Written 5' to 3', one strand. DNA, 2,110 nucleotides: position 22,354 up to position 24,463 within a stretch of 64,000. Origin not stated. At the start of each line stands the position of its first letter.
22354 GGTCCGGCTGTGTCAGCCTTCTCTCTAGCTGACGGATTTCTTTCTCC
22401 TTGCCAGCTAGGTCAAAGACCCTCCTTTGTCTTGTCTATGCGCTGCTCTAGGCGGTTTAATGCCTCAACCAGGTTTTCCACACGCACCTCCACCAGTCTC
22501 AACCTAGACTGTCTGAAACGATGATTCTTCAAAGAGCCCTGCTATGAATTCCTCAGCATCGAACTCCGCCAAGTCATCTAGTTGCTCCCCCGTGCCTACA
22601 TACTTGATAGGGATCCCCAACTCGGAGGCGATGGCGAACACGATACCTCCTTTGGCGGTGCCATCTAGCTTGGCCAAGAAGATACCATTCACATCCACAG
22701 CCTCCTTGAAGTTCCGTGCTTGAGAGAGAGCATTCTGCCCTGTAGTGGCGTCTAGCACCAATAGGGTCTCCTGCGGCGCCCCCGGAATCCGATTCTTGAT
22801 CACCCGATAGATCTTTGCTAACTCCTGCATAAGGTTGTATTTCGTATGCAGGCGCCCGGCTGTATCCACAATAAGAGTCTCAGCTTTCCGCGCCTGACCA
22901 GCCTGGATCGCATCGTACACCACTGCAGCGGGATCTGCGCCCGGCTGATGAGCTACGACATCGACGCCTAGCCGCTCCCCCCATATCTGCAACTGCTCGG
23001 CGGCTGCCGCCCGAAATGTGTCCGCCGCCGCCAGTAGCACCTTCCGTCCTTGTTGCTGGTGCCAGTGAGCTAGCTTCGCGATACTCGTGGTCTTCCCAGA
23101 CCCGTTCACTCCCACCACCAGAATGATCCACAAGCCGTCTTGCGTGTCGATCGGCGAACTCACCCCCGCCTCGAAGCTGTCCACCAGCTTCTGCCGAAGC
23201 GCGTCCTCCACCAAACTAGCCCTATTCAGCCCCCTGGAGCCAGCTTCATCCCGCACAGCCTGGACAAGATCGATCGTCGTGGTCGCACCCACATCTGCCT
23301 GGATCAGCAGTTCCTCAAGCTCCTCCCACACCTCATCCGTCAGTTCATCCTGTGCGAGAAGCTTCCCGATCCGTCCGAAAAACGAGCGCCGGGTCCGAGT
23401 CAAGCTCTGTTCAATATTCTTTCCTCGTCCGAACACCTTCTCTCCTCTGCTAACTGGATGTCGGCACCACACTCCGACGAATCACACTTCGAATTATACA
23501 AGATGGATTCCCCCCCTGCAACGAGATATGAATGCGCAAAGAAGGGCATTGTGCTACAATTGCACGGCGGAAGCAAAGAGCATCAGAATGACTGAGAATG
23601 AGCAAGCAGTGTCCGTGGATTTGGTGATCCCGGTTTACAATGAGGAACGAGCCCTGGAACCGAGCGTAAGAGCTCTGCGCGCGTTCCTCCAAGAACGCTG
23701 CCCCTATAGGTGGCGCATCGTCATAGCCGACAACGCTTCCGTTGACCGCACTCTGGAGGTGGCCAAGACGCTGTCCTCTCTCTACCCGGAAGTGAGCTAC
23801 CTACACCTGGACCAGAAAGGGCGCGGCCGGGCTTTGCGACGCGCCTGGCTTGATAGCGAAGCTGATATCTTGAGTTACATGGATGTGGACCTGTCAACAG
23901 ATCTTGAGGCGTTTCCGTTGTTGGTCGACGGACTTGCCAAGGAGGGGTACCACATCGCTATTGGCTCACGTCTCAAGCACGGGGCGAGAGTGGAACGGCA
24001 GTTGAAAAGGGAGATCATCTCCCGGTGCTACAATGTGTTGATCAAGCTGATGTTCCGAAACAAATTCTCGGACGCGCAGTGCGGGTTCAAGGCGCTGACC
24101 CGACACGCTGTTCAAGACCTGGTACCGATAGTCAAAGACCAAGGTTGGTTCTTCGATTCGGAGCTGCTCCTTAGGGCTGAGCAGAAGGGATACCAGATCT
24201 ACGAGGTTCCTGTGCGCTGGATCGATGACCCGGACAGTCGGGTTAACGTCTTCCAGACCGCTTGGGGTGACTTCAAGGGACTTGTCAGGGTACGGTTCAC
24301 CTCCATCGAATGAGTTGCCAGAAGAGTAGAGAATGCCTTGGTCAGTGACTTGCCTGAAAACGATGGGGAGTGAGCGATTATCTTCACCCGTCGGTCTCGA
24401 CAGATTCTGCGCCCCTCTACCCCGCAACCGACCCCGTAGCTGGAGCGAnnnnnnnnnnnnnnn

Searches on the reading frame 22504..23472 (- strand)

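Call 19: search_protein_families(library=pfam, proteins=[window:22504-23472:-], max_evalue=0.001)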
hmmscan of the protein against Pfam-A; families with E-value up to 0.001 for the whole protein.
window:22504-23472:- (322 aa): 8 families
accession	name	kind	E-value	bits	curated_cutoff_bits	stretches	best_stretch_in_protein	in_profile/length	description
PF00448.28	SRP54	-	1.3e-77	260.4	22.7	1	116-314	3-195/196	SRP54-type protein, GTPase domain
PF02881.24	SRP54_N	-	4e-13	49.8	22.4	1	32-96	2-75/75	SRP54-type protein, helical bundle domain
PF13401.12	AAA_22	-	3e-08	34.5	27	1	116-224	7-110/130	AAA domain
PF13604.12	AAA_30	-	1.2e-07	32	27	1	113-211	17-103/191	AAA domain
PF01656.29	CbiA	-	0.00011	22.5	25.4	1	123-235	8-89/125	CobQ/CobB/MinD/ParA nucleotide binding domain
PF13245.12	AAA_19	-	0.00043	20.9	25.1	1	116-219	13-115/134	AAA domain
PF25199.1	nSTAND_NTPase5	-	0.00056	20.2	34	1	108-156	35-84/145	Novel STAND NTPase 5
PF13191.12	AAA_16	-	0.00066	20.7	32.6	0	116-241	26-139/167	AAA ATPase domain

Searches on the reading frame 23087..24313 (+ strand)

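Call 20: search_protein_families(library=pfam, proteins=[window:23087-24313:+], max_evalue=0.001)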
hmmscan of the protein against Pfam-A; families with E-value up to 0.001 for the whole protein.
window:23087-24313:+ (408 aa): 2 families
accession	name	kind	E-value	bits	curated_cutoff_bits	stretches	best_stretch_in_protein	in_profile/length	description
PF00535.33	Glycos_transf_2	-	2.5e-24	86.5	23.3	1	179-345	2-167/168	Glycosyl transferase family 2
PF10111.15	Glyco_tranf_2_2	-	0.00038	20.5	27.3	1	179-271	2-94/276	Glycosyltransferase like family 2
